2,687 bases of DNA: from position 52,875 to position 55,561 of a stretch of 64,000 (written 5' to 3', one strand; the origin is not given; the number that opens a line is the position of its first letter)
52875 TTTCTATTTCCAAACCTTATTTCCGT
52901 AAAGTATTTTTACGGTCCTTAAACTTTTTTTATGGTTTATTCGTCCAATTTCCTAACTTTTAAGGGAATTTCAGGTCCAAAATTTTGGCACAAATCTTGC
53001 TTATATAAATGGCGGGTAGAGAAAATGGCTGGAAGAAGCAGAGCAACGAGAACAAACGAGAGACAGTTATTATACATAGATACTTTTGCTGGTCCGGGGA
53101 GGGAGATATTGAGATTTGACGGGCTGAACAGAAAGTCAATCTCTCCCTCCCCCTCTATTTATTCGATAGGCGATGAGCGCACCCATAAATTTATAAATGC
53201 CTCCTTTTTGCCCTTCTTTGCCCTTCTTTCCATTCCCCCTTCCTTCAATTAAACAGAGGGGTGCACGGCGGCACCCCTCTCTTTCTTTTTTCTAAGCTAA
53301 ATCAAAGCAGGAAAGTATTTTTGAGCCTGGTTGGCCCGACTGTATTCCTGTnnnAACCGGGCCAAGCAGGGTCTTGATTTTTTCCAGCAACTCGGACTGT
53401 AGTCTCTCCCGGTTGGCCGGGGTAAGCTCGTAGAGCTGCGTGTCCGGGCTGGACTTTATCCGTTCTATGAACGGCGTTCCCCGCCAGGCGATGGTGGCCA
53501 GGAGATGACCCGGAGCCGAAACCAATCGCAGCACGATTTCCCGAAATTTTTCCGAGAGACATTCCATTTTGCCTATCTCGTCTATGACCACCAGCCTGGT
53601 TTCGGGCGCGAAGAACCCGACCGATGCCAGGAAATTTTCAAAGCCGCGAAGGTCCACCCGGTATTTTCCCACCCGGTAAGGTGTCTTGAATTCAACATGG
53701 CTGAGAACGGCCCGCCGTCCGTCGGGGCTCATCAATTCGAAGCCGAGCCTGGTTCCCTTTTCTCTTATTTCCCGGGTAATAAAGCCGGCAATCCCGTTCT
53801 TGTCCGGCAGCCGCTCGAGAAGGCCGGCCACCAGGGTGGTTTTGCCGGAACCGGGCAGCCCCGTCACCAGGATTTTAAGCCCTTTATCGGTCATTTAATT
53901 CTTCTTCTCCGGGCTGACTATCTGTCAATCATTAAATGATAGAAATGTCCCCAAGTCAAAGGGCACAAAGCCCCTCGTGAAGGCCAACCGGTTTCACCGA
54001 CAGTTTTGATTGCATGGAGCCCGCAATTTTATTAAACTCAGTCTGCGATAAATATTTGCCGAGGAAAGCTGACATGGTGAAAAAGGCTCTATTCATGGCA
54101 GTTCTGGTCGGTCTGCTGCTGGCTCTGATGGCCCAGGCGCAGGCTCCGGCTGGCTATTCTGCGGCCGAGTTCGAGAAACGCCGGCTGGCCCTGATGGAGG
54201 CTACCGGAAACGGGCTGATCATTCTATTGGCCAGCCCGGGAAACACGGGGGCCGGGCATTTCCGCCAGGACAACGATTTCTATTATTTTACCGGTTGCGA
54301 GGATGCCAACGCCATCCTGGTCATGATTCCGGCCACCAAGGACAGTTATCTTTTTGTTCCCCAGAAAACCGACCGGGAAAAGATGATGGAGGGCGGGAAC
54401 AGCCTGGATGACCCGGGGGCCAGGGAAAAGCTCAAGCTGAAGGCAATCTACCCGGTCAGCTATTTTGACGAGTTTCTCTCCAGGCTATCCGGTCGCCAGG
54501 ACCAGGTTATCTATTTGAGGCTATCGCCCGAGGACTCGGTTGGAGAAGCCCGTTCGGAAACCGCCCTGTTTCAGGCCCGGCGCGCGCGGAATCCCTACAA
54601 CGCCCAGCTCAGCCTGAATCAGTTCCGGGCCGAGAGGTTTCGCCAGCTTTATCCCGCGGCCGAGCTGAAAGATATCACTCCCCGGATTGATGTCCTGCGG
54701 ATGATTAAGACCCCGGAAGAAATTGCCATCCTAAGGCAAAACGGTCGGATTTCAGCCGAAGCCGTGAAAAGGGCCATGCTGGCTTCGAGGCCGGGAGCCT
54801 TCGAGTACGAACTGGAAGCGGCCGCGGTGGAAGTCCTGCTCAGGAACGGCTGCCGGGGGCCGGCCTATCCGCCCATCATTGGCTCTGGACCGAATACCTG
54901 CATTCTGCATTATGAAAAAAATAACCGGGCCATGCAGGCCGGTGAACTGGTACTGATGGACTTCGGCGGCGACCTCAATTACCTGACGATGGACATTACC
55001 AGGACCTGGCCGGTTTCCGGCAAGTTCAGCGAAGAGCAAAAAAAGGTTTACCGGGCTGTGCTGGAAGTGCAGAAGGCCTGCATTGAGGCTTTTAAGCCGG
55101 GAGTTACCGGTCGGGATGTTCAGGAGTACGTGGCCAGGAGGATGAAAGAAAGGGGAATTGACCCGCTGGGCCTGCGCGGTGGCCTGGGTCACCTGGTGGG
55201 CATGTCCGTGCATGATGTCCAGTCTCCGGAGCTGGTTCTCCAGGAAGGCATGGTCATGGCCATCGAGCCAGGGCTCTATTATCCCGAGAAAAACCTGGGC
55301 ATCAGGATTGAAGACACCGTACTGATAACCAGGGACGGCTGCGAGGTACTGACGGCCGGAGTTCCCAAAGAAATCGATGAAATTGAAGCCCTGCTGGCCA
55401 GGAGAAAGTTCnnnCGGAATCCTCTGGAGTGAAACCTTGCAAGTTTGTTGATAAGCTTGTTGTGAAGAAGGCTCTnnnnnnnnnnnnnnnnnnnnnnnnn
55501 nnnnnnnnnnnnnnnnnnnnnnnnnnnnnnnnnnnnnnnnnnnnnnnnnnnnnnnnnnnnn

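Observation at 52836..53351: Low-GC island with a consensus sigma-54 promoter driving a short, structured, terminator-bounded transcript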

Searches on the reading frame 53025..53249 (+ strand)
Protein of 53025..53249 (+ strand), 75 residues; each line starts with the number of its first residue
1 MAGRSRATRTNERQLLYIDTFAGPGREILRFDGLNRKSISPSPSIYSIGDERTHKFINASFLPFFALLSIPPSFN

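Call 11: search_protein_families(library=pfam, proteins=[window:53025-53249:+])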
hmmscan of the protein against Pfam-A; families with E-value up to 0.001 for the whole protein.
window:53025-53249:+ (75 aa): 0 families

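Call 17: find_homologous_proteins(query=window:53025-53249:+, max_evalue=1)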
Query window:53025-53249:+ (75 aa): 26 proteins with E <= 1 among 26 candidates.
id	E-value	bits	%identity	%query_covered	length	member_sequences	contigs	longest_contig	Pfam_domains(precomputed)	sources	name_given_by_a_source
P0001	2.9e-42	159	100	100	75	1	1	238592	-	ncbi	-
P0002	3.3e-32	127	83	100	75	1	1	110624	-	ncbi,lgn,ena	-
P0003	8.9e-32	126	83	100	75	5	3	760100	-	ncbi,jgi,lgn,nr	ncbi:MAG: hypothetical protein QHH43_02145 [Candidatus Saccharicenans sp.]|jgi:hypothetical protein|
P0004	9.3e-23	97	67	100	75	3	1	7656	-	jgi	jgi:hypothetical protein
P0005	5.4e-22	95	98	63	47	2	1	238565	-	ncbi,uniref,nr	ncbi:MAG: hypothetical protein OP8BY_1627 [Candidatus Saccharicenans subterraneus]|uniref:Uncharacte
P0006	3.8e-19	86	67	96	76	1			-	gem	-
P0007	2.5e-18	83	61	100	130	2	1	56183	-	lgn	-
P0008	6.1e-17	79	59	100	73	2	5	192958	-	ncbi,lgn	ncbi:MAG: hypothetical protein WBI18_09255 [Candidatus Saccharicenans sp.]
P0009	1.3e-16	78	83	63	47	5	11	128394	-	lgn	-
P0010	2.3e-16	77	81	63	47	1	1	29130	-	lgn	-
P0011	4.3e-15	73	81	63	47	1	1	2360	-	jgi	-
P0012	6.9e-15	72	60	96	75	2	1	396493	-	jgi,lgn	jgi:hypothetical protein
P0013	1.4e-12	65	72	63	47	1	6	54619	-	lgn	-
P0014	6.9e-12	63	68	77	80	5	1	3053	-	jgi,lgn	-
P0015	8.1e-12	63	68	77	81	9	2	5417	-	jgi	-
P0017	2.2e-11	61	52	100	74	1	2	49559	-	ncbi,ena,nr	ncbi:MAG: hypothetical protein ACPLZD_08355 [Candidatus Saccharicenans sp.]|nr:MAG: hypothetical pro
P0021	7.8e-11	60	55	97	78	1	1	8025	-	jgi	jgi:hypothetical protein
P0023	1.7e-10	58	50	100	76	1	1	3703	-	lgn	-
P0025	4.2e-10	57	73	67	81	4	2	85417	-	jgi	-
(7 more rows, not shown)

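Call 21: find_encoding_contigs(protein=P0023, flank=3500, max_places=2)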
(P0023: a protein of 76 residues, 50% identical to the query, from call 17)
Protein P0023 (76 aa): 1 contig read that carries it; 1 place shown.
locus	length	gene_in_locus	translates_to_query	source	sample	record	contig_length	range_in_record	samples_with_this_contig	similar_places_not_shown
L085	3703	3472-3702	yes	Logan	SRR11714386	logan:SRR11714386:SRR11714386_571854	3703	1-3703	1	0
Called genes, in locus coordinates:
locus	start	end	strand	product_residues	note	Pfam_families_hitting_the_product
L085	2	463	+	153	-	?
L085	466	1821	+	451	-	PF00072:Response_reg, PF00158:Sigma54_activat, PF14532:Sigma54_activ_2, PF00004:AAA (weak), PF07724:AAA_2 (weak), PF07728:AAA_5, PF25601:AAA_lid_14, PF02954:HTH_8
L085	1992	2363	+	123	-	PF00072:Response_reg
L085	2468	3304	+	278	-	PF01937:ARMT1-like_dom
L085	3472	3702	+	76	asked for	?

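Call 22: find_encoding_contigs(protein=P0017, flank=3500, max_places=2)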
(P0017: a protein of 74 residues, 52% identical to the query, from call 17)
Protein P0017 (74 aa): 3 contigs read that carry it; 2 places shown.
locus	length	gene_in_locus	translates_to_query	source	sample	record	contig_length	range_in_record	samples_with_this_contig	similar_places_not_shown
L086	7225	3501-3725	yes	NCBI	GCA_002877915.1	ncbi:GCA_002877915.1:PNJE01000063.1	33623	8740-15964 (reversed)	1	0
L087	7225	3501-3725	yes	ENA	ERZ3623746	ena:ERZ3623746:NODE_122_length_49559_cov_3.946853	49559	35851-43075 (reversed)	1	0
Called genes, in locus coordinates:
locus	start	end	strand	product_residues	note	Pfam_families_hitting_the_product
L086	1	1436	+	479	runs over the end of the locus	PF00672:HAMP, PF00512:HisKA, PF02518:HATPase_c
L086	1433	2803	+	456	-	PF00072:Response_reg, PF00158:Sigma54_activat, PF14532:Sigma54_activ_2, PF00004:AAA (weak), PF07724:AAA_2 (weak), PF07728:AAA_5, PF25601:AAA_lid_14, PF02954:HTH_8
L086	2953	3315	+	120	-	PF00072:Response_reg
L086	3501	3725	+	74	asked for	-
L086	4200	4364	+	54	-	-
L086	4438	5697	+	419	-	PF08245:Mur_ligase_M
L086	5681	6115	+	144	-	PF14102:Caps_synth_CapC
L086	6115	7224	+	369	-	-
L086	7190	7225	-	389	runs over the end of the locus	-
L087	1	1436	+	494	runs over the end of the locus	PF00672:HAMP, PF00512:HisKA, PF02518:HATPase_c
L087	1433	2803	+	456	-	PF00072:Response_reg, PF00158:Sigma54_activat, PF14532:Sigma54_activ_2, PF00004:AAA (weak), PF07724:AAA_2 (weak), PF07728:AAA_5, PF25601:AAA_lid_14, PF02954:HTH_8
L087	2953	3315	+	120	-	PF00072:Response_reg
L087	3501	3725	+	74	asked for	-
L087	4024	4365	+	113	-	-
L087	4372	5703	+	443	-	PF08245:Mur_ligase_M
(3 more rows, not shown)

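Call 23: find_encoding_contigs(protein=P0007, flank=3500, max_places=2)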
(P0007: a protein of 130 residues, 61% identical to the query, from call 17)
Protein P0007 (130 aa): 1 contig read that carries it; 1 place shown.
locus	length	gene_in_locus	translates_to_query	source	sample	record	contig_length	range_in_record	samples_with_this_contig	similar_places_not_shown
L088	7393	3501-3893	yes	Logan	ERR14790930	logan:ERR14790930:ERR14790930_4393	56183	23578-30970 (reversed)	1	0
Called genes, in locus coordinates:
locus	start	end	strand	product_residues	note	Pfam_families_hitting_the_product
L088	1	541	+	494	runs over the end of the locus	PF00672:HAMP, PF00512:HisKA, PF02518:HATPase_c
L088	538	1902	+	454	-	PF00072:Response_reg, PF00158:Sigma54_activat, PF14532:Sigma54_activ_2, PF00004:AAA (weak), PF07724:AAA_2 (weak), PF07728:AAA_5, PF25601:AAA_lid_14, PF02954:HTH_8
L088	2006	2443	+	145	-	PF00072:Response_reg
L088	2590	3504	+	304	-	PF01937:ARMT1-like_dom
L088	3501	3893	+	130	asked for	-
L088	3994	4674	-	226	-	PF03266:NTPase_1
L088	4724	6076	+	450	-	PF05195:AMP_N, PF00557:Peptidase_M24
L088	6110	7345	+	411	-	PF08245:Mur_ligase_M (weak)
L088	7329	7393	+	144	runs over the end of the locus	PF14102:Caps_synth_CapC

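Call 24: find_encoding_contigs(protein=P0015, flank=3500, max_places=2)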
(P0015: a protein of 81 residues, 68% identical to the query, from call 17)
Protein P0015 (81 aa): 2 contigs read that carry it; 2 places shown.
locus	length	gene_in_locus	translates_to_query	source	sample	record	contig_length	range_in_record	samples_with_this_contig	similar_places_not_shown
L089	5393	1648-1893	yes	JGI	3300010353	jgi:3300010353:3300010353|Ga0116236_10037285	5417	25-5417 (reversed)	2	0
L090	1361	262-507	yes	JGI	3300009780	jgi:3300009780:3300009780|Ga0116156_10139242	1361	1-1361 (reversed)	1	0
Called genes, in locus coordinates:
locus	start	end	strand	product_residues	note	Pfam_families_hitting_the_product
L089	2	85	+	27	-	?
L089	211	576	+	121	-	PF00072:Response_reg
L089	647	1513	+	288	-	PF01937:ARMT1-like_dom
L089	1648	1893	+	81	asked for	-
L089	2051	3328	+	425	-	PF08245:Mur_ligase_M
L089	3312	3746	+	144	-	PF14102:Caps_synth_CapC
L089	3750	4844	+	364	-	-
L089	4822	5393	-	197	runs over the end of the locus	?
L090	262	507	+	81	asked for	-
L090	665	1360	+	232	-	?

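Call 25: find_encoding_contigs(protein=P0004, flank=3500, max_places=1)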
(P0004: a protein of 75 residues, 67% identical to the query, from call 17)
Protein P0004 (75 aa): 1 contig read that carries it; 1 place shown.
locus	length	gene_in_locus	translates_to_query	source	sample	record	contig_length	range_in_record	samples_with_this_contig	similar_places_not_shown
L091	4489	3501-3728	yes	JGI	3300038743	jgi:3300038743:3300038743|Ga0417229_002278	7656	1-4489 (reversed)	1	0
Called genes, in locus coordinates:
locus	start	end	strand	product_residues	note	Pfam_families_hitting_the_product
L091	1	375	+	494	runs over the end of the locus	PF00672:HAMP, PF00512:HisKA, PF02518:HATPase_c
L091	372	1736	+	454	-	PF00072:Response_reg, PF00158:Sigma54_activat, PF14532:Sigma54_activ_2, PF00004:AAA (weak), PF07724:AAA_2 (weak), PF07728:AAA_5, PF25601:AAA_lid_14, PF02954:HTH_8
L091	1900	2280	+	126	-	PF00072:Response_reg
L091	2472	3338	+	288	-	PF01937:ARMT1-like_dom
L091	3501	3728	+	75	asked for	-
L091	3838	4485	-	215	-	PF03266:NTPase_1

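Call 26: find_encoding_contigs(protein=P0012, flank=3500, max_places=1)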
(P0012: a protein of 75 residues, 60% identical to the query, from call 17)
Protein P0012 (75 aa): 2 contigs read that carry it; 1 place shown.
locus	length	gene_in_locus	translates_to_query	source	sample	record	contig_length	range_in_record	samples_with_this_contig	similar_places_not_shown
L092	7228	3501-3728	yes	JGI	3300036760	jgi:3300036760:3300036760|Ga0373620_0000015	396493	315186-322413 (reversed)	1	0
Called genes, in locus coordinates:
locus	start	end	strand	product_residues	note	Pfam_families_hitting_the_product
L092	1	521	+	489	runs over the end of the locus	PF00672:HAMP, PF00512:HisKA, PF02518:HATPase_c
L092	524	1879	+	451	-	PF00072:Response_reg, PF00158:Sigma54_activat, PF14532:Sigma54_activ_2, PF00004:AAA (weak), PF07724:AAA_2 (weak), PF07728:AAA_5, PF25601:AAA_lid_14, PF02954:HTH_8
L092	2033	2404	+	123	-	PF00072:Response_reg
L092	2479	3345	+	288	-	PF01937:ARMT1-like_dom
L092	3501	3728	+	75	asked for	-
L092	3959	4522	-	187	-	PF03266:NTPase_1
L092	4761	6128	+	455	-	PF05195:AMP_N, PF00557:Peptidase_M24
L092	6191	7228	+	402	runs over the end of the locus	PF08245:Mur_ligase_M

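Call 27: find_encoding_contigs(protein=P0021, flank=3500, max_places=1)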
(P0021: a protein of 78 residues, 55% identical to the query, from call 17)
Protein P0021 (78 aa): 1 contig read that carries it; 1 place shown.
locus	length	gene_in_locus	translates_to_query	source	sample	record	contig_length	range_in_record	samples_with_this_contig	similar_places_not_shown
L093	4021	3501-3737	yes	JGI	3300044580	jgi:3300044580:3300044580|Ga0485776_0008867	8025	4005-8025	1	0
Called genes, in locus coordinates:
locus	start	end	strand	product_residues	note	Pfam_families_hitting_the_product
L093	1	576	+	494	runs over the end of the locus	PF00672:HAMP, PF00512:HisKA, PF02518:HATPase_c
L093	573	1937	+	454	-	PF00072:Response_reg, PF00158:Sigma54_activat, PF14532:Sigma54_activ_2, PF00004:AAA (weak), PF07724:AAA_2 (weak), PF07728:AAA_5, PF25601:AAA_lid_14, PF02954:HTH_8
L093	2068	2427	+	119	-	PF00072:Response_reg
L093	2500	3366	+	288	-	PF01937:ARMT1-like_dom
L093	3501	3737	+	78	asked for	-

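Call 28: find_encoding_contigs(protein=P0025, flank=3500, max_places=1)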
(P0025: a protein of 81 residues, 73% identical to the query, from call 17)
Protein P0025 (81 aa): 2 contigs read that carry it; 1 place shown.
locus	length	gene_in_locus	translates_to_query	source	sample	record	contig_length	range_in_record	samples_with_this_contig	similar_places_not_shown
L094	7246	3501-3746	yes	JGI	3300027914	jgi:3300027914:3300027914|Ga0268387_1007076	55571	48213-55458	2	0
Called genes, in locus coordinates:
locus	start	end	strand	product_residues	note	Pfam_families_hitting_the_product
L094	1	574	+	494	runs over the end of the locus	PF00672:HAMP, PF00512:HisKA, PF02518:HATPase_c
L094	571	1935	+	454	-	PF00072:Response_reg, PF00158:Sigma54_activat, PF14532:Sigma54_activ_2, PF00004:AAA (weak), PF07724:AAA_2 (weak), PF07728:AAA_5, PF25601:AAA_lid_14, PF02954:HTH_8, +1 more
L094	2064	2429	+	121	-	PF00072:Response_reg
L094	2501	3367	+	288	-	PF01937:ARMT1-like_dom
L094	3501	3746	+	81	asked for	-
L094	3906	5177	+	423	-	PF08245:Mur_ligase_M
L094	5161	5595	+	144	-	PF14102:Caps_synth_CapC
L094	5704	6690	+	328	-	-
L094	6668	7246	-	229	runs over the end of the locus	?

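Call 44: search_protein_families(library=ncbifam, proteins=[window:53025-53249:+], max_evalue=0.1)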
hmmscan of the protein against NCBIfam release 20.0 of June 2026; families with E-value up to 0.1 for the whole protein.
window:53025-53249:+ (75 aa): 1 family
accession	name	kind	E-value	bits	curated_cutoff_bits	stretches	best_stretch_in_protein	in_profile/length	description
TIGR04474.1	tcm_partner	subfamily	0.0036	17.3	53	1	8-33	25-50/263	three-Cys-motif partner protein TcmP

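Call 45: search_solved_structures(query=A1, max_evalue=10)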
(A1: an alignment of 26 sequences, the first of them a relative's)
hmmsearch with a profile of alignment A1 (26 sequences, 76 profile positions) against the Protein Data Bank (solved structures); distinct sequences matched with E-value up to 10: 2.
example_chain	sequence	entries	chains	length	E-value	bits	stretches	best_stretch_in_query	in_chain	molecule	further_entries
1ygr_A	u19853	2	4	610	0.85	13.2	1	5-63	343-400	CD45 Protein Tyrosine Phosphatase | Leukocyte common antigen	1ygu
8glv_LP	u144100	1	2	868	2.1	12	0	3-61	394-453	Cilia- and flagella-associated protein 58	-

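Call 51: search_protein_representatives(alignment_id=A1)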
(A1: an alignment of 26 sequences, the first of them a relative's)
Query: 26 sequences, 76 profile positions. Proteins with E-value up to 0.001 (for the whole library): 6; up to 1e-10: 5; up to 1e-30: 1. The best 6 are listed.
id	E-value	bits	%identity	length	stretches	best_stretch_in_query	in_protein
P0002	1.2e-32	128.1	-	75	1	2-76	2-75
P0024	5.4e-30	119.6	-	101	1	3-76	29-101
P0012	7.8e-29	115.9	-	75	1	1-76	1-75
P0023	4.6e-25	103.8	-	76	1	5-76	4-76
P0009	6.0e-22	93.8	-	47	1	30-76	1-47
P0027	4.7e-06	42.9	-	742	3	44-70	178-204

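Call 63: predict_structure(alignment_id=A1)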
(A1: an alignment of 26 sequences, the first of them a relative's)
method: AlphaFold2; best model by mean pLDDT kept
length: 75 residues; sequences in the alignment: 26
mean_pLDDT: 56.0   pTM: 0.22
mean pLDDT of the five models: 56.0, 55.0, 53.5, 53.2, 52.1
residues with pLDDT >= 90: 0; 70-90: 17; 50-70: 26; < 50: 32
segments of 3 or more residues with pLDDT < 50: 1-14, 22-26, 31-38
pLDDT, mean of each block of 10 residues (from residue 1): 39 48 49 47 51 68 82 74
secondary structure, 60 per line:
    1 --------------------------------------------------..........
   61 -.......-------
elements in order: H51-60 H62-68

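Call 72: search_protein_families(library=padloc, proteins=[window:53025-53249:+], max_evalue=0.01)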
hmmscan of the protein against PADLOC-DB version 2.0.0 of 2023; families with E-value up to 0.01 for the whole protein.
window:53025-53249:+ (75 aa): 0 families

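Call 73: search_protein_families(library=phrogs, proteins=[window:53025-53249:+], max_evalue=0.1)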
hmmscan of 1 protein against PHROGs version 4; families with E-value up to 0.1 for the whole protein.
window:53025-53249:+ (75 aa): 0 families

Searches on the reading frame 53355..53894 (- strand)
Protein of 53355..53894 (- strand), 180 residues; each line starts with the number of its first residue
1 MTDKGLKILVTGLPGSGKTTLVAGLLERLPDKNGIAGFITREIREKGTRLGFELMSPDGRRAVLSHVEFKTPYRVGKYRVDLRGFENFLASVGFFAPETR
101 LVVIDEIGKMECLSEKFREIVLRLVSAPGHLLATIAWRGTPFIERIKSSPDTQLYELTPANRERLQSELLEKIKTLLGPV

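Call 11: search_protein_families(library=pfam, proteins=[window:53355-53894:-])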
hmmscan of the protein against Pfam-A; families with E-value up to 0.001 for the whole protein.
window:53355-53894:- (180 aa): 5 families
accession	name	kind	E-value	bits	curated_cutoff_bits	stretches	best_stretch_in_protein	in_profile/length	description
PF03266.21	NTPase_1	-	3.8e-40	137.9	23.9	1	7-169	1-167/168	NTPase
PF13401.12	AAA_22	-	4.2e-06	27.5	27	1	8-125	8-108/130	AAA domain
PF13191.12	AAA_16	-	4.1e-05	24.6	32.6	1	8-36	27-55/167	AAA ATPase domain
PF13238.12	AAA_18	-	0.00066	20.6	29.4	0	8-31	1-23/128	AAA domain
PF13671.12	AAA_33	-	0.00083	20.1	27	0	8-30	2-24/143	AAA domain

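Call 72: search_protein_families(library=padloc, proteins=[window:53355-53894:-], max_evalue=0.01)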
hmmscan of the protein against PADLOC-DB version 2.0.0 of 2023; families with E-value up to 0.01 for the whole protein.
window:53355-53894:- (180 aa): 2 families
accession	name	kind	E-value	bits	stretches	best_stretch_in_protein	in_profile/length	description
PDLC04140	mad8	-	5e-06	24.2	1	4-40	26-62/314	mads_8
PDLC01515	Csx3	-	0.0048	14.5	1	4-34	5-35/183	"CAS-I,CAS-III; associated"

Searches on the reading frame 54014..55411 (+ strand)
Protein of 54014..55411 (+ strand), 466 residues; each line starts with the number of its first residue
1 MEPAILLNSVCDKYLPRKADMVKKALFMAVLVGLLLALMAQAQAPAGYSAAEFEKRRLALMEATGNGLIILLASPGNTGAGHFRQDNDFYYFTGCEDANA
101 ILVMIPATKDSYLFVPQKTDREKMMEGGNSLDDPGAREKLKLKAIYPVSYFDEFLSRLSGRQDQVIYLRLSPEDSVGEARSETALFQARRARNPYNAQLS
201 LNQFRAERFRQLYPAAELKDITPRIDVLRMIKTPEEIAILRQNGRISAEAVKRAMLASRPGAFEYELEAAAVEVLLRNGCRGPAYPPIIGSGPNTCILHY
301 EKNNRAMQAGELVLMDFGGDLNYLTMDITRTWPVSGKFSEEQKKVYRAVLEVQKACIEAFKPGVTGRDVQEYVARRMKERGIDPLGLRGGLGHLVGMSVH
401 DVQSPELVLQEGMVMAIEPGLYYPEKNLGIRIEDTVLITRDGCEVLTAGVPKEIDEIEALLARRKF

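Call 11: search_protein_families(library=pfam, proteins=[window:54014-55411:+])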
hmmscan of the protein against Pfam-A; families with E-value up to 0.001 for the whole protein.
window:54014-55411:+ (466 aa): 3 families
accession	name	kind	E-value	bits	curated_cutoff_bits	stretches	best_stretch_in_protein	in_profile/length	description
PF00557.29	Peptidase_M24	-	5.9e-60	203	23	1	239-439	2-207/208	Metallopeptidase family M24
PF05195.22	AMP_N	-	9.8e-17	61.2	24.6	1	53-166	1-120/121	Aminopeptidase P, N-terminal domain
PF01321.24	Creatinase_N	-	0.00016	22.7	22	0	86-120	22-55/128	Creatinase/Prolidase N-terminal domain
